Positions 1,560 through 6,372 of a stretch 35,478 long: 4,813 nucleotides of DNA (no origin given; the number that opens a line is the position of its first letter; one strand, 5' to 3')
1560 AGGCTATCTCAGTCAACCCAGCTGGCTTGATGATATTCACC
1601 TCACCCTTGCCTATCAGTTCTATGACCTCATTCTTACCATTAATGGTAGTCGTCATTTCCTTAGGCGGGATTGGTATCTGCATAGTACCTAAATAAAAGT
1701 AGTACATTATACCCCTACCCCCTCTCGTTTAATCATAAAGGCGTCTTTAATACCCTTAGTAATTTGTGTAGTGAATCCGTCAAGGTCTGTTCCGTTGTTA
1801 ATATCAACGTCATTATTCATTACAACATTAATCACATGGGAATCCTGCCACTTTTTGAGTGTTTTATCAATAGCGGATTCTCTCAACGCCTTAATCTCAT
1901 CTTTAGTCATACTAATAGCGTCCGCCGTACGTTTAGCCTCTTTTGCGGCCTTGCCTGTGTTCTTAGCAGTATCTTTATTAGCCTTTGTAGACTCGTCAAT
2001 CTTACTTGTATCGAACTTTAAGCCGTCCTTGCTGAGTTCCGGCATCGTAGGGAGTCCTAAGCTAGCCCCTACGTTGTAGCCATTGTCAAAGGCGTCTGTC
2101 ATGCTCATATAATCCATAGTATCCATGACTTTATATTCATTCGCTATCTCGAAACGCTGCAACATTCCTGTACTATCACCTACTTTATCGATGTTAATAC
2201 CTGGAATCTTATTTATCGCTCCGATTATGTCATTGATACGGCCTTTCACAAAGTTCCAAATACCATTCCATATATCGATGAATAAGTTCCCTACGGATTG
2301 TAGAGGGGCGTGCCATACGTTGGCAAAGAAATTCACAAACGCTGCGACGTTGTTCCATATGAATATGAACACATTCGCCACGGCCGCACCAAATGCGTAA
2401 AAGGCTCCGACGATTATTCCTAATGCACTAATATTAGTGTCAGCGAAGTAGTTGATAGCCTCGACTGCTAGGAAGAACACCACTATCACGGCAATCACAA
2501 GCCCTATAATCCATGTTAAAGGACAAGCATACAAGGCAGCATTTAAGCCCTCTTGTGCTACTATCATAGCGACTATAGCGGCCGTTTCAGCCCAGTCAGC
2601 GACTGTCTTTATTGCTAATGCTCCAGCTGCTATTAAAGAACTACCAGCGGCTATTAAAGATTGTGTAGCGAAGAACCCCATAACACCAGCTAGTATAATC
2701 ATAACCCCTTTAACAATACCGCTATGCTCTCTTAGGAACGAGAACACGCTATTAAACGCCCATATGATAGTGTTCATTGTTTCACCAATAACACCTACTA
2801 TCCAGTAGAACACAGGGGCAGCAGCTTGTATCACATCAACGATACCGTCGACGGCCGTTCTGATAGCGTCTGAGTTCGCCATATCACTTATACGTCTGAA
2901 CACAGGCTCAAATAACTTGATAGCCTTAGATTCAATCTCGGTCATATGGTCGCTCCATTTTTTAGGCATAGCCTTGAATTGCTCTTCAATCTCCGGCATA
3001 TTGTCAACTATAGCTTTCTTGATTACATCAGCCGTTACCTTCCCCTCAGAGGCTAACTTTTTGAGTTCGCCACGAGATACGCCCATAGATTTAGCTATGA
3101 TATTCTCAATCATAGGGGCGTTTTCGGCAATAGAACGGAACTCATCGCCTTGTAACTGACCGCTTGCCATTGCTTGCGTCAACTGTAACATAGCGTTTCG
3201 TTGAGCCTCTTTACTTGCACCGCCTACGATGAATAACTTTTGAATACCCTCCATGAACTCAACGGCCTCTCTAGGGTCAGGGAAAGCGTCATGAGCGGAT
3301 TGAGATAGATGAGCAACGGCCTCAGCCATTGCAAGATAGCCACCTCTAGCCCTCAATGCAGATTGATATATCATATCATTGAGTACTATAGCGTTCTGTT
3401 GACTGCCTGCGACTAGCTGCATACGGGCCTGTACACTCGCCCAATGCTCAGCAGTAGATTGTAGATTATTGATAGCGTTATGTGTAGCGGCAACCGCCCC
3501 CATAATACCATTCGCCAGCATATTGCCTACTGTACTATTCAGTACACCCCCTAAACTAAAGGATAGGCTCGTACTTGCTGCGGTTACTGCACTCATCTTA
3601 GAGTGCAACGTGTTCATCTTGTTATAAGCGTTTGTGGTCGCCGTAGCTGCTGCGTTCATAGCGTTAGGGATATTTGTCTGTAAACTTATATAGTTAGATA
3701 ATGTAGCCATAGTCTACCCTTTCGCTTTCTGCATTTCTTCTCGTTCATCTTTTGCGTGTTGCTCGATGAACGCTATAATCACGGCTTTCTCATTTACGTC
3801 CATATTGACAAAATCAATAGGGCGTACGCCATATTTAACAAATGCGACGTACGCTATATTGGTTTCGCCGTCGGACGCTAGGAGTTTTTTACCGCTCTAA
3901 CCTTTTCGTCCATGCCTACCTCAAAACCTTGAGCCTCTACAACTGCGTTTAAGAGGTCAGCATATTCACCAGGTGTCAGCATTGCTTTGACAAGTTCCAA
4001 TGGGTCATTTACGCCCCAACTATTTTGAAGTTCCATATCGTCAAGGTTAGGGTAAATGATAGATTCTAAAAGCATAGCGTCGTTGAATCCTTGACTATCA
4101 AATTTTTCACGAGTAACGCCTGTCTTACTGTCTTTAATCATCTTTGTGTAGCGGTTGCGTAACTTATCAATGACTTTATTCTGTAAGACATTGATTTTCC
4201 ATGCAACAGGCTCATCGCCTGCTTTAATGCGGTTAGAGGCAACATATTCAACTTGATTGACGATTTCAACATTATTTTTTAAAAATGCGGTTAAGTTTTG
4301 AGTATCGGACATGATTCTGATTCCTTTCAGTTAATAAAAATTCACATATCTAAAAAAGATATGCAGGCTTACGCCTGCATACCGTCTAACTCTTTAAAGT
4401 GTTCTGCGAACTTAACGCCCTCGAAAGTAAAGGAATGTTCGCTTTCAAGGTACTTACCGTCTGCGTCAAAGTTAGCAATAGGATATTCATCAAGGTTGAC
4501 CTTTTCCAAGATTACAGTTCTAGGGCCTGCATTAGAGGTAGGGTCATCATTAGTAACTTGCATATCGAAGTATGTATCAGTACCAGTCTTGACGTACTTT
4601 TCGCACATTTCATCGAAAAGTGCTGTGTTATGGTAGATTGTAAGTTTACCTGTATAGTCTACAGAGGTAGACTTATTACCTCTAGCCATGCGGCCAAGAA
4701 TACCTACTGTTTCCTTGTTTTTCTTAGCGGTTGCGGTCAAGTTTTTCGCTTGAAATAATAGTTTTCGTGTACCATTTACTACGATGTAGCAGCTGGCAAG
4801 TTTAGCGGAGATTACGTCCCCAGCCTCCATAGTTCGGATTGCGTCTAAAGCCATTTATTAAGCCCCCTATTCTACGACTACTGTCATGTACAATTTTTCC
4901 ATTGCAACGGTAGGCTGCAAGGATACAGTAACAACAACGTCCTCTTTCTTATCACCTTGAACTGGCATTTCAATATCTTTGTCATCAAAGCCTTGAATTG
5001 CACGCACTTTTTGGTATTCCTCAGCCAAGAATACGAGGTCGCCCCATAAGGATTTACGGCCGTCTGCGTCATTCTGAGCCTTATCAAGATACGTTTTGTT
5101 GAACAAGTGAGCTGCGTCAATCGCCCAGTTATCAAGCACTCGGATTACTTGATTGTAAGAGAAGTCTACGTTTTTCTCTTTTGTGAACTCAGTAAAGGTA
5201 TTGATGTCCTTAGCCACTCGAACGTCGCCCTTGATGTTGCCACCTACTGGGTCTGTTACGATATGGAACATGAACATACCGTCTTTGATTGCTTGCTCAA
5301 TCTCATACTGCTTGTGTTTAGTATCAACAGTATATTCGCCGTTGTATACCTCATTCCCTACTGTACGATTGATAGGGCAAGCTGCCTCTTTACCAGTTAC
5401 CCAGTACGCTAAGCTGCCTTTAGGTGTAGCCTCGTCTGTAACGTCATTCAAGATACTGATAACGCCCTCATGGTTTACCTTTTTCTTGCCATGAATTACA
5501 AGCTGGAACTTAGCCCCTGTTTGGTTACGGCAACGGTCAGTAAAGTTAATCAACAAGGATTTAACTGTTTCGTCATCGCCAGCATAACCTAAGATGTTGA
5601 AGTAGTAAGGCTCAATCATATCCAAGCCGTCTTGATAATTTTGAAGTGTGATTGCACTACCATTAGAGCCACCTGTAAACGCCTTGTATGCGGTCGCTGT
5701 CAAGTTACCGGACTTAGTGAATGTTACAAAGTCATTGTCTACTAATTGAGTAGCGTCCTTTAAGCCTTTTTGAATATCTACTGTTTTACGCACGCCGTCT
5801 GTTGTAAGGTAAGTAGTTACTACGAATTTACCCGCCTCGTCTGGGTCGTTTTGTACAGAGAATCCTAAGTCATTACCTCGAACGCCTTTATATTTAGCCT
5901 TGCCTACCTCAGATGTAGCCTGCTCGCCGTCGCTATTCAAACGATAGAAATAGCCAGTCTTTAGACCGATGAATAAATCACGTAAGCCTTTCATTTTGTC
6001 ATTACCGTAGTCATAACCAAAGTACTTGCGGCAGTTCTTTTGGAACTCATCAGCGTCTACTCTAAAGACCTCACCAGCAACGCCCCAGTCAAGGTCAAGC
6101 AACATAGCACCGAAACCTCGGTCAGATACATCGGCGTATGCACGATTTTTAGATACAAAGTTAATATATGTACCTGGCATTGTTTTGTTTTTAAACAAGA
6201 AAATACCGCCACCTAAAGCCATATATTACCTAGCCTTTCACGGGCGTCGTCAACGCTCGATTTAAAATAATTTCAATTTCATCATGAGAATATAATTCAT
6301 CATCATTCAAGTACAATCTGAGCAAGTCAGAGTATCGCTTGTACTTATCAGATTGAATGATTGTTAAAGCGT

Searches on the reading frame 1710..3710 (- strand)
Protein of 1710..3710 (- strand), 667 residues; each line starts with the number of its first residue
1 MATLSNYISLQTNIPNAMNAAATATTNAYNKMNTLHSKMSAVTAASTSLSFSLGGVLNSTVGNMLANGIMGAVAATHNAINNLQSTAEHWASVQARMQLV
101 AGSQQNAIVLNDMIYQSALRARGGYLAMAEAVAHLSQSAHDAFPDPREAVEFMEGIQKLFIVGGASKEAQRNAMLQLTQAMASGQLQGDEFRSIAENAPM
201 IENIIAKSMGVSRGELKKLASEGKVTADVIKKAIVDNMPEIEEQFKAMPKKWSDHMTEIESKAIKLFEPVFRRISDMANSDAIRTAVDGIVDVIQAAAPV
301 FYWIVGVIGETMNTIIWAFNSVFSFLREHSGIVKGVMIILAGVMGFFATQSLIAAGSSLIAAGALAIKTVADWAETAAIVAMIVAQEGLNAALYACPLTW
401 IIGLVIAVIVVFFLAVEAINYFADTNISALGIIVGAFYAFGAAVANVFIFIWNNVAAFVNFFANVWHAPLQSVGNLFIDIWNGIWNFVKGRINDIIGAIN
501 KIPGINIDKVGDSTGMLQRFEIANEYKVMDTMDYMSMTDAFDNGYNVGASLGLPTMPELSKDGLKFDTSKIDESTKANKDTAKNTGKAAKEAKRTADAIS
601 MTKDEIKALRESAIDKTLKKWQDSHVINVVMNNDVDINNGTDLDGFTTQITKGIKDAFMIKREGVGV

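Call 90: search_protein_families(library=pfam, proteins=[window:1710-3710:-], max_evalue=0.001)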
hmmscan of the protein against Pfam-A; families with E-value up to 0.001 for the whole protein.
window:1710-3710:- (667 aa): 1 family
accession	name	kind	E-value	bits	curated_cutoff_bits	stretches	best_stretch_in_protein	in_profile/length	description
PF20155.4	TMP_3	-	1.5e-47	162.2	41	1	84-267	4-187/192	Tape measure protein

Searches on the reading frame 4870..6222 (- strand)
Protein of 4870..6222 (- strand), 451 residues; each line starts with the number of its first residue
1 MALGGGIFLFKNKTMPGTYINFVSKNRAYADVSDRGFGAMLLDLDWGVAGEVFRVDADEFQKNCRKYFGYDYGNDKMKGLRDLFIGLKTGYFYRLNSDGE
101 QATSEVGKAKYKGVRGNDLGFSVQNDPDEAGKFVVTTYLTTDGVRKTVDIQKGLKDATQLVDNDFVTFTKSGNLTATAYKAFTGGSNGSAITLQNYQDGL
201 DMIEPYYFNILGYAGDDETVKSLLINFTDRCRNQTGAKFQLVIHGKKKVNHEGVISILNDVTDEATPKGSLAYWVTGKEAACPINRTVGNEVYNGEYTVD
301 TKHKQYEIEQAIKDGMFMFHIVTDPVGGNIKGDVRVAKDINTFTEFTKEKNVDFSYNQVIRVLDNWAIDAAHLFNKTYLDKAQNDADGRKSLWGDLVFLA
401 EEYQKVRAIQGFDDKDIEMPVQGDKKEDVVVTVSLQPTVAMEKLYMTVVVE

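Call 90: search_protein_families(library=pfam, proteins=[window:4870-6222:-], max_evalue=0.001)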
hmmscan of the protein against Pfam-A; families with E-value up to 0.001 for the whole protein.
window:4870-6222:- (451 aa): 4 families
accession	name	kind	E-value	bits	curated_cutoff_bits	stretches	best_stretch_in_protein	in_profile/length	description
PF17482.7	Phage_sheath_1C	-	1.4e-17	64.1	26.9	1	349-450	1-103/104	Phage tail sheath C-terminal domain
PF04984.19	Phage_sheath_1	-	3.9e-17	63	31.4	1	191-323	3-156/168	Phage tail sheath protein subtilisin-like domain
PF17481.7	Phage_sheath_domII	-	2.3e-12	47.7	31.4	1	98-187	2-98/98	Phage tail sheath protein beta-sandwich domain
PF22671.1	Gp18_domIII_N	-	9.2e-05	23.1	27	1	35-95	1-58/58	Tail sheath protein Gp18 domain III N-terminal region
